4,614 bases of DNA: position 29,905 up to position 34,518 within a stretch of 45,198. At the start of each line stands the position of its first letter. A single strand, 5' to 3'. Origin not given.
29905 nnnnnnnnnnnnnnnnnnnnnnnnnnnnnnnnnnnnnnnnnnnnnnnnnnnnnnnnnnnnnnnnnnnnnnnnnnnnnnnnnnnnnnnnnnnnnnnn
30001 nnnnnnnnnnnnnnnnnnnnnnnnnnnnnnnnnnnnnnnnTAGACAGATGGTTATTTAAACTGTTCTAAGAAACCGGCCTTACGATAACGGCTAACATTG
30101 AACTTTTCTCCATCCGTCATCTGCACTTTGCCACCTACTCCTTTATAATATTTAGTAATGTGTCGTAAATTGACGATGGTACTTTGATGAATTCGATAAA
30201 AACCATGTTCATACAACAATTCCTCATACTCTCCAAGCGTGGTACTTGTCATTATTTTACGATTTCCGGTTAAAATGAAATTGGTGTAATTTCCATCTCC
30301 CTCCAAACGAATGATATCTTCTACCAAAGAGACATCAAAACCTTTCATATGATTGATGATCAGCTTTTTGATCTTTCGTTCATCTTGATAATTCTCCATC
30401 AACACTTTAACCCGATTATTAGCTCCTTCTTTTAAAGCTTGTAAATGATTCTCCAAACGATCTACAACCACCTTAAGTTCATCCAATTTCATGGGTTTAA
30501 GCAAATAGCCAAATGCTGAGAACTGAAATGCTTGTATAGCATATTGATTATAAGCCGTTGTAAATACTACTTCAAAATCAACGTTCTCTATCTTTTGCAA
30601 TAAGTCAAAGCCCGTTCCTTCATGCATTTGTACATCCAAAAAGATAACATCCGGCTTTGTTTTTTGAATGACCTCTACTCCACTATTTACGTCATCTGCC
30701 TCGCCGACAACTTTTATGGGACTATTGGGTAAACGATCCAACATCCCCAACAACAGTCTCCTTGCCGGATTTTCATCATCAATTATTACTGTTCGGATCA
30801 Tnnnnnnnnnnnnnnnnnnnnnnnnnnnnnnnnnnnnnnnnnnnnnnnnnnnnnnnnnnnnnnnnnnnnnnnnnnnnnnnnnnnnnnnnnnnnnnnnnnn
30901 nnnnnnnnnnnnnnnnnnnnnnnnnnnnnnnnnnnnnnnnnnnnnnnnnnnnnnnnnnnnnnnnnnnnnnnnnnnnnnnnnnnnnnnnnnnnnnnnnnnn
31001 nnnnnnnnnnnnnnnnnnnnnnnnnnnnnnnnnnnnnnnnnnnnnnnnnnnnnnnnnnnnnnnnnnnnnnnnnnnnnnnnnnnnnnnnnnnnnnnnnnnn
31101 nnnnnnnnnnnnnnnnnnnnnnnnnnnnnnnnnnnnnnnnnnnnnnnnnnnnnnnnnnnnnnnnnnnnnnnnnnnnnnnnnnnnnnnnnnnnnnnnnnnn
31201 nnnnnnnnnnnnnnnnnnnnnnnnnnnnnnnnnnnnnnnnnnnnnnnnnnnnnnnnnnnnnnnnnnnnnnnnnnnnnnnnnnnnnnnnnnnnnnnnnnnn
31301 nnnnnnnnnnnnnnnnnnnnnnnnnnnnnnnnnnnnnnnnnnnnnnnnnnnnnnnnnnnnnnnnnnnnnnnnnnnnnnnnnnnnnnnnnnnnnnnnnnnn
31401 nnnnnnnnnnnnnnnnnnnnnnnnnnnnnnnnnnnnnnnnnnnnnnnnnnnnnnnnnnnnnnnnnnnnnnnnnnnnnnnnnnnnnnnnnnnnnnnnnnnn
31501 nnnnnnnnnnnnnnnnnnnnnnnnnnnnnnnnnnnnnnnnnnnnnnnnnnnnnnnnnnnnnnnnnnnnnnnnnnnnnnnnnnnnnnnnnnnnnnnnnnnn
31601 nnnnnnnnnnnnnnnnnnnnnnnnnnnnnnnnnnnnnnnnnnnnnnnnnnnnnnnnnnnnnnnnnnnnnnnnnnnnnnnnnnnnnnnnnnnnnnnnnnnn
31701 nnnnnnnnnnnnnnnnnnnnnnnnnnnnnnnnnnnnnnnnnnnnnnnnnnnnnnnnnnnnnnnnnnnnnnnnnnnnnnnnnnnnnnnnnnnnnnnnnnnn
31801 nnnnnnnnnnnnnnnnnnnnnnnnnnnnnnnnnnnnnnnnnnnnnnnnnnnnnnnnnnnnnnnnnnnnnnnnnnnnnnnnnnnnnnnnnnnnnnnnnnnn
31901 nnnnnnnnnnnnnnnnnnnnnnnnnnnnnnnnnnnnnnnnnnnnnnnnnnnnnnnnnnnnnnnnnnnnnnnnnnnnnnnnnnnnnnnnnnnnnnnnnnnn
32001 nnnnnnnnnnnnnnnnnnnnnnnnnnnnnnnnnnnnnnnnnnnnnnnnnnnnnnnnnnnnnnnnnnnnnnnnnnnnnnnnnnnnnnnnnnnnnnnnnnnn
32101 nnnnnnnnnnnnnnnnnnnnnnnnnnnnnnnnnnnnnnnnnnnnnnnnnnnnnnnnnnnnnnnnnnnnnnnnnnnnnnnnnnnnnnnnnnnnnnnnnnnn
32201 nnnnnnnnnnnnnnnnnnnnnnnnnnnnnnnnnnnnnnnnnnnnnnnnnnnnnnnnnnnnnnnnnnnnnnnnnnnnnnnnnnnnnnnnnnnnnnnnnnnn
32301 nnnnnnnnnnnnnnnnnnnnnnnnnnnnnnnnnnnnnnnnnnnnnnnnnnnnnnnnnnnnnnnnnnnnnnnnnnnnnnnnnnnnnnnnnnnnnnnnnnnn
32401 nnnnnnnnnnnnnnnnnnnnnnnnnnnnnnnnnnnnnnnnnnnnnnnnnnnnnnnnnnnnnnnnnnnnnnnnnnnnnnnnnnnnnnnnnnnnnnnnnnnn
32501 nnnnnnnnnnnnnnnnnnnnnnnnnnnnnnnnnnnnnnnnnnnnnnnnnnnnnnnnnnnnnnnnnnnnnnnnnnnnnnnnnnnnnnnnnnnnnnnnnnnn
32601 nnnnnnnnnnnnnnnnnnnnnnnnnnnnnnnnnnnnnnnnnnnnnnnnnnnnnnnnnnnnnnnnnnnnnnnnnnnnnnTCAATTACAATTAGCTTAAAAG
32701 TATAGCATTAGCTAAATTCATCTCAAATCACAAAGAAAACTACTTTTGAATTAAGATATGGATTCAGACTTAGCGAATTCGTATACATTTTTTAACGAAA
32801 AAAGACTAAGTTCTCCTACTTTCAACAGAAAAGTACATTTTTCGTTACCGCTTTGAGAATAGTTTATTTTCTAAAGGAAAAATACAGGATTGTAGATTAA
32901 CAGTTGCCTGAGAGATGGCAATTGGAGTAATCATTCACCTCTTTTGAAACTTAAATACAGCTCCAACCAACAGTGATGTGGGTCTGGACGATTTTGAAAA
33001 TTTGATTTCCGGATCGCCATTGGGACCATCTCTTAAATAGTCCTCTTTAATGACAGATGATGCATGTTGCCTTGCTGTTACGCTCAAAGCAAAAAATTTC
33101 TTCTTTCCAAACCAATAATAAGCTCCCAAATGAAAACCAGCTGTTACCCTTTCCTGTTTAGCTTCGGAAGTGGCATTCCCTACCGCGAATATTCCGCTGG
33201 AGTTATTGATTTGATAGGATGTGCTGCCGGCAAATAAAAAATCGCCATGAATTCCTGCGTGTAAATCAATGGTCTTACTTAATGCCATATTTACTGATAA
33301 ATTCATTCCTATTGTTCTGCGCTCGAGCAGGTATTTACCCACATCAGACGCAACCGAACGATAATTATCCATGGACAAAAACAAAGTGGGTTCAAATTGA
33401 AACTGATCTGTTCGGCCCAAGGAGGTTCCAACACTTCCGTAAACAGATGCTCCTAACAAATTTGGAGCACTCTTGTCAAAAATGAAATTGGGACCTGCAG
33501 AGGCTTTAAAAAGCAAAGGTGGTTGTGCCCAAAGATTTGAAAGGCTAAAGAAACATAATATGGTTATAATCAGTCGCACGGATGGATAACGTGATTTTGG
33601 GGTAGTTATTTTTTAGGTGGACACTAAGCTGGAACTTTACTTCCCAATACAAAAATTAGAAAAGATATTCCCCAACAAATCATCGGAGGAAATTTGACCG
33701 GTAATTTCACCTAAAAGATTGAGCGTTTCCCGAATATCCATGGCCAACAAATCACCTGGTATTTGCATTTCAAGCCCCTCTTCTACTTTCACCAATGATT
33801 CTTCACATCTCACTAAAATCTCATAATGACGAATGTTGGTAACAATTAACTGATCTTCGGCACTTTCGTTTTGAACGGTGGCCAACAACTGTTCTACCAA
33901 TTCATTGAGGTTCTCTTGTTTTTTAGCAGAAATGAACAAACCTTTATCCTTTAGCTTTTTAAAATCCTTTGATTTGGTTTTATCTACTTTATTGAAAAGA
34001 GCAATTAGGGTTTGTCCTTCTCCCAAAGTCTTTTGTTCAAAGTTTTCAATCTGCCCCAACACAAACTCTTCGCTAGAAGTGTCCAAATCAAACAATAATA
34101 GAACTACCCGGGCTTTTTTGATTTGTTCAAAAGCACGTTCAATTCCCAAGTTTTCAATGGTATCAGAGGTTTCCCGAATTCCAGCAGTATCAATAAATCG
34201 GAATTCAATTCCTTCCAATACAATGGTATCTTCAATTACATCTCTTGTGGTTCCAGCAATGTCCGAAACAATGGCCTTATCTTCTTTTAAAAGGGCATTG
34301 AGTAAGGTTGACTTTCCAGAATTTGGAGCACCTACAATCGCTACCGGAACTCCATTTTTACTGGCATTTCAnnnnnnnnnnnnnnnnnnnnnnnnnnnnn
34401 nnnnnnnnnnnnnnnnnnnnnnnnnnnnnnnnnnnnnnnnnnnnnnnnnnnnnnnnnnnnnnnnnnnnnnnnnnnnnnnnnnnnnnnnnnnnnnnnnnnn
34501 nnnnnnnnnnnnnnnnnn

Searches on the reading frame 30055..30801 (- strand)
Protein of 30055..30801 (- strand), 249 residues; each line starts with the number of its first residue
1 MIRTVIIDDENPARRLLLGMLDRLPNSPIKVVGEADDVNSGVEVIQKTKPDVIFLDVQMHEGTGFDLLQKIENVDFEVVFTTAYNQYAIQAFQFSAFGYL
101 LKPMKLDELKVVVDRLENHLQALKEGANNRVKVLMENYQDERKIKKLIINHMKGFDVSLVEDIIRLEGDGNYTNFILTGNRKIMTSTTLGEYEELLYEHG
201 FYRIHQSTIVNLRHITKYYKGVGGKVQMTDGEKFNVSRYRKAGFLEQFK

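Call 39: search_protein_families(library=pfam, proteins=[window:30055-30801:-], max_evalue=0.00001)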
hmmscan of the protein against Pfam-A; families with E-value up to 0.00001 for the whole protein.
window:30055-30801:- (249 aa): 2 families
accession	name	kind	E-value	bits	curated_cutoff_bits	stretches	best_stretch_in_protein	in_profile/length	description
PF00072.30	Response_reg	-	6.4e-20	71.8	30.2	1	5-113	2-110/111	Response regulator receiver domain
PF04397.21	LytTR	-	3.2e-16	59.8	22.6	1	160-248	8-97/98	LytTr DNA-binding domain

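Call 53: find_encoding_contigs(protein=window:30055-30801:-, flank=10000, max_places=10)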
Protein window:30055-30801:- (249 aa): 2 contigs read that carry it; 2 places shown.
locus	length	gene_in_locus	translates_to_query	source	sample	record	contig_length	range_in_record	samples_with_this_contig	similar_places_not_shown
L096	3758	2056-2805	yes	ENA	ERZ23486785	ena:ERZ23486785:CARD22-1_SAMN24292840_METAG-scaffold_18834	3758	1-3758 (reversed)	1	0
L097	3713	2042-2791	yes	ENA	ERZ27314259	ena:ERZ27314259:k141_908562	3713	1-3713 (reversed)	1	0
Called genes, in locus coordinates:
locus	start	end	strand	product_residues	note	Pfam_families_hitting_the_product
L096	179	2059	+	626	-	PF07719:TPR_2 (faint), PF13424:TPR_12 (weak), PF17874:TPR_MalT (weak), PF13424:TPR_12, PF24885:TPR_NPHP3, PF13374:TPR_10 (weak), PF13424:TPR_12, PF06580:His_kinase, +6 more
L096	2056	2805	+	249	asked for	PF00072:Response_reg, PF04397:LytTR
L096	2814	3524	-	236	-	PF00072:Response_reg, PF04397:LytTR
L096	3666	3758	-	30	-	?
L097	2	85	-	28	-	?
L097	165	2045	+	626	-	PF07719:TPR_2 (faint), PF13424:TPR_12 (weak), PF17874:TPR_MalT (weak), PF13424:TPR_12, PF24885:TPR_NPHP3, PF13374:TPR_10 (weak), PF13424:TPR_12, PF06580:His_kinase, +6 more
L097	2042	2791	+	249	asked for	PF00072:Response_reg, PF04397:LytTR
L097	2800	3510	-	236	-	PF00072:Response_reg, PF04397:LytTR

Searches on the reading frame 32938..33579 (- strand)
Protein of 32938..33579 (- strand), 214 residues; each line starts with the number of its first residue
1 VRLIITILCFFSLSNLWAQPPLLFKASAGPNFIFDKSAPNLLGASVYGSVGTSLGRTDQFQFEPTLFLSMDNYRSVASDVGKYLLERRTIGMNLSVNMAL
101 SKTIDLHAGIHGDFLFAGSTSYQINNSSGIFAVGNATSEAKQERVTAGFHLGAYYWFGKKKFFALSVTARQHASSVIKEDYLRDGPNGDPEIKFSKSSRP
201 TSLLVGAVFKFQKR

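Call 27: find_encoding_contigs(protein=window:32938-33579:-, flank=4000, max_places=10)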
Protein seq(214 aa) (214 aa): 3 contigs read that carry it; 3 places shown.
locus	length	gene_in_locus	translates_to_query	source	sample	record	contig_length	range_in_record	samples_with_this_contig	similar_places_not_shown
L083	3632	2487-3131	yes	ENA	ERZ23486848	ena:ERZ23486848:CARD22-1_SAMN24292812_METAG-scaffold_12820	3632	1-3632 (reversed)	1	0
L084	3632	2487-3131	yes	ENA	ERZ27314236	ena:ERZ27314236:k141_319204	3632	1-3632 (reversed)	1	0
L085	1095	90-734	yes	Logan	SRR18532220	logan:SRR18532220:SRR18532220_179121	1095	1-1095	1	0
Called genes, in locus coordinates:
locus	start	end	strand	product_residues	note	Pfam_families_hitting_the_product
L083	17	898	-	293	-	PF02629:CoA_binding, PF13380:CoA_binding_2 (weak), PF13607:Succ_CoA_lig, PF00549:Ligase_CoA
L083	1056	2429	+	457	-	PF10396:TrmE_N, PF12631:MnmE_helical, PF00350:Dynamin_N (faint), PF01926:MMR_HSR1, PF02421:FeoB_N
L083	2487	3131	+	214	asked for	-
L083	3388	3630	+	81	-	?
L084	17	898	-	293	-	PF02629:CoA_binding, PF13380:CoA_binding_2 (weak), PF13607:Succ_CoA_lig, PF00549:Ligase_CoA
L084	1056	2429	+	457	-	PF10396:TrmE_N, PF12631:MnmE_helical, PF00350:Dynamin_N (faint), PF01926:MMR_HSR1, PF02421:FeoB_N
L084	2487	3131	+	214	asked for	-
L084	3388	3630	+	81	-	?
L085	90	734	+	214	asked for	-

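Call 39: search_protein_families(library=pfam, proteins=[window:32938-33579:-], max_evalue=0.00001)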
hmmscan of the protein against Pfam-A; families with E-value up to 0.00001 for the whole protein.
window:32938-33579:- (214 aa): 0 families

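Call 55: search_protein_families(library=ncbifam, proteins=[window:32938-33579:-], max_evalue=0.001)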
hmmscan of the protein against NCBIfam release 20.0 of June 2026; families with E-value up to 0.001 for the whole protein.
window:32938-33579:- (214 aa): 0 families

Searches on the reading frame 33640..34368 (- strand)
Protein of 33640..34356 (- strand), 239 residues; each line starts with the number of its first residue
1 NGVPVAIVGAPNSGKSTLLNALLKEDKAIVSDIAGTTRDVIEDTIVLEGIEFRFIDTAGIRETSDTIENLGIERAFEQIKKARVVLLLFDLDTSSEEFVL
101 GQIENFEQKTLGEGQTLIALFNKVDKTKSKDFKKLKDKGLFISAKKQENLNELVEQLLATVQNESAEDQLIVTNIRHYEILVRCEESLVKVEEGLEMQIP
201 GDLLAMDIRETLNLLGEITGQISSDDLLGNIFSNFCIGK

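Call 17: find_encoding_contigs(protein=window:33640-34218:-, flank=3000, max_places=10)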
Protein seq(193 aa) (193 aa): no gene with exactly this product is on record in the collection.

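Call 23: find_homologous_proteins(query=window:33640-34356:-, max_evalue=1e-60)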
Query seq(239 aa) (239 aa): 502 proteins with E <= 1e-60 among 8000 candidates; the best 120 are listed.
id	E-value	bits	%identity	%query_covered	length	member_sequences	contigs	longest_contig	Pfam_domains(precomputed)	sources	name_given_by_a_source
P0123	5.1e-101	355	73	100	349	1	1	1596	PF01926.30,PF00350.30,PF02421.25,PF12631.13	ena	-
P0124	1.6e-97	344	69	100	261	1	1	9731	PF01926.30,PF00350.30,PF02421.25,PF00009.34,PF12631.13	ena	-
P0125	4.2e-95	336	66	100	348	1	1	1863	PF01926.30,PF00350.30,PF02421.25,PF12631.13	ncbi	-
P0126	9.1e-95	335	69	100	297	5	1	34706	PF01926.30,PF00350.30,PF02421.25,PF00009.34,PF12631.13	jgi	jgi:tRNA modification GTPase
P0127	5.6e-89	316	64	100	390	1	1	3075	PF10396.15,PF01926.30,PF02421.25,PF12631.13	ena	-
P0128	7.8e-88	312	64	100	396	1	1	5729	PF10396.15,PF01926.30,PF00350.30,PF02421.25,PF12631.13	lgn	-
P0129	5.0e-86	306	63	100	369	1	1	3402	PF10396.15,PF01926.30,PF02421.25,PF12631.13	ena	-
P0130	2.4e-82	294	63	100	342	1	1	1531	PF01926.30,PF08477.20,PF00350.30,PF02421.25,PF00009.34,PF12631.13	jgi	-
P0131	1.6e-81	291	62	100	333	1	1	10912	PF01926.30,PF08477.20,PF00350.30,PF02421.25,PF00009.34,PF03193.23,PF12631.13,PF04548.23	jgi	jgi:tRNA modification GTPase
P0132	1.2e-79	285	48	99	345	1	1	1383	PF01926.30,PF00025.28,PF00005.34,PF08477.20,PF00350.30,PF02421.25,PF00009.34,PF03193.23,PF12631.13,PF00071.29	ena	-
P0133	1.3e-73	265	64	84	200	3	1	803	PF01926.30,PF12631.13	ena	-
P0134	4.0e-73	264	65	84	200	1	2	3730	PF01926.30,PF12631.13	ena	-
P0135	4.3e-73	264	57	100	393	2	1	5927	PF10396.15,PF01926.30,PF08477.20,PF00350.30,PF02421.25,PF00009.34,PF12631.13,PF16897.11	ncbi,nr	ncbi:MAG: tRNA uridine-5-carboxymethylaminomethyl(34) synthesis GTPase MnmE, partial [Vicingaceae ba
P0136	2.4e-72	261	57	100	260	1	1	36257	PF01926.30,PF00350.30,PF02421.25,PF00009.34,PF03193.23,PF12631.13,PF16897.11,PF00071.29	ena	-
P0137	1.3e-70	256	54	100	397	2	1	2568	PF10396.15,PF01926.30,PF00025.28,PF08477.20,PF00350.30,PF02421.25,PF00009.34,PF03193.23,PF12631.13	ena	-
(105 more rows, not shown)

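Call 35: search_protein_families(library=ncbifam, proteins=[P0122, window:33640-34368:-])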
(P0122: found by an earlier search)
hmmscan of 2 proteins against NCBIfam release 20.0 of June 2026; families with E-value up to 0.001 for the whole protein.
P0122 (457 aa): 19 families
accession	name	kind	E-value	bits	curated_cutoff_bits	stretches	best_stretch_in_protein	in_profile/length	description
NF003661.0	PRK05291.1-3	equivalog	1.9e-119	400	380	1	6-457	2-448/448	tRNA uridine-5-carboxymethylaminomethyl(34) synthesis GTPase MnmE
TIGR00450.1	mnmE_trmE_thdF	equivalog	2.6e-113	379.5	252.6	1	15-457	2-446/446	tRNA uridine-5-carboxymethylaminomethyl(34) synthesis GTPase MnmE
TIGR03594.1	GTPase_EngA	equivalog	6.1e-35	121.1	306.7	1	188-380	144-347/432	ribosome biogenesis GTPase Der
TIGR03918.1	GTP_HydF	equivalog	5.4e-25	88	325.55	1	222-393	9-180/392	[FeFe] hydrogenase H-cluster maturation GTPase HydF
NF000908.1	PRK00089.1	equivalog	4.5e-24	85.3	237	1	223-382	6-170/291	GTPase Era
NF007071.0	PRK09518.1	equivalog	4.5e-22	78.3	953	1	220-349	444-572/706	bifunctional cytidylate kinase/GTPase Der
NF002828.0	PRK03003.1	equivalog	4.2e-21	75.1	631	1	219-348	212-340/477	ribosome biogenesis GTPase Der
TIGR00231.1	small_GTP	domain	9.5e-20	71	42.5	1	222-356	5-138/164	GTP-binding protein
TIGR00436.1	era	equivalog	3.4e-19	69.3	116.25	1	223-380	3-164/270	GTPase Era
TIGR03156.1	GTP_HflX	equivalog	1.8e-12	46.9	216.75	1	189-376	155-348/351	GTPase HflX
TIGR03596.1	GTPase_YlqF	equivalog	1.6e-11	44.1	208.2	1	188-278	86-173/276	ribosome biogenesis GTPase YlqF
NF008956.1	PRK12299.1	equivalog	8.6e-10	38.1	300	1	223-380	161-326/327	GTPase ObgE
TIGR03597.1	GTPase_YqeH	equivalog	2.2e-09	37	297.4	1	211-378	146-321/361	ribosome biogenesis GTPase YqeH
TIGR02729.1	Obg_CgtA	equivalog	2.3e-08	33.4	280.25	1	223-379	160-328/329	Obg family GTPase CgtA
NF008955.0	PRK12297.1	equivalog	3.9e-08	32.6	406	1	223-388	162-337/429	GTPase ObgE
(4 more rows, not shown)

window:33640-34368:- (243 aa): 20 families
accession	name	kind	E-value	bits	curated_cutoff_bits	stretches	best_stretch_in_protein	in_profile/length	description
NF003661.0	PRK05291.1-3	equivalog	2e-63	215.3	380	1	4-243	214-448/448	tRNA uridine-5-carboxymethylaminomethyl(34) synthesis GTPase MnmE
TIGR00450.1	mnmE_trmE_thdF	equivalog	2.7e-58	198.1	252.6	1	4-243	207-446/446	tRNA uridine-5-carboxymethylaminomethyl(34) synthesis GTPase MnmE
TIGR03594.1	GTPase_EngA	equivalog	5.7e-35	121.2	306.7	1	5-166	174-347/432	ribosome biogenesis GTPase Der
TIGR03918.1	GTP_HydF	equivalog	9.2e-26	90.6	325.55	1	7-179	8-180/392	[FeFe] hydrogenase H-cluster maturation GTPase HydF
NF000908.1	PRK00089.1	equivalog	1.2e-24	87.1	237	1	9-168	6-170/291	GTPase Era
NF007071.0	PRK09518.1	equivalog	2.9e-22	79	953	1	9-136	447-573/706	bifunctional cytidylate kinase/GTPase Der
NF002828.0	PRK03003.1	equivalog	2.5e-21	75.8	631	1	8-134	215-340/477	ribosome biogenesis GTPase Der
TIGR00231.1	small_GTP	domain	3.2e-20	72.5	42.5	1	8-151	5-152/164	GTP-binding protein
TIGR00436.1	era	equivalog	1e-19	71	116.25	1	9-167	3-165/270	GTPase Era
TIGR03156.1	GTP_HflX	equivalog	2.1e-12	46.6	216.75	1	7-162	190-348/351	GTPase HflX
TIGR03596.1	GTPase_YlqF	equivalog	1.4e-10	41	208.2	1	7-64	119-173/276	ribosome biogenesis GTPase YlqF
NF008956.1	PRK12299.1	equivalog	2.3e-10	40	300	1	9-166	161-326/327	GTPase ObgE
TIGR03597.1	GTPase_YqeH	equivalog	5.9e-10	38.8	297.4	1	4-164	153-321/361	ribosome biogenesis GTPase YqeH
TIGR02729.1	Obg_CgtA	equivalog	6.6e-09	35.2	280.25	1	9-165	160-328/329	Obg family GTPase CgtA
NF008955.0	PRK12297.1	equivalog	8.4e-09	34.8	406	1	9-174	162-337/429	GTPase ObgE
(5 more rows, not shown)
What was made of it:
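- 33637..35010 (-): The complete mnmE reading frame: 457 codons plus a TAA stop, interrupted once at codon 214. The intact same-species allele P0122 scores 400 bits against NF003661 (cut-off 380) and 379.5 bits against TIGR00450 (cut-off 252.6) (call 35).
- On MnmE (TrmE/ThdF) tRNA U34 modification GTPase: The intact same-species allele P0122 scores 400 bits against a cut-off of 380 (NF003661) and 379.5 against 252.6 (TIGR00450) (call 35).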
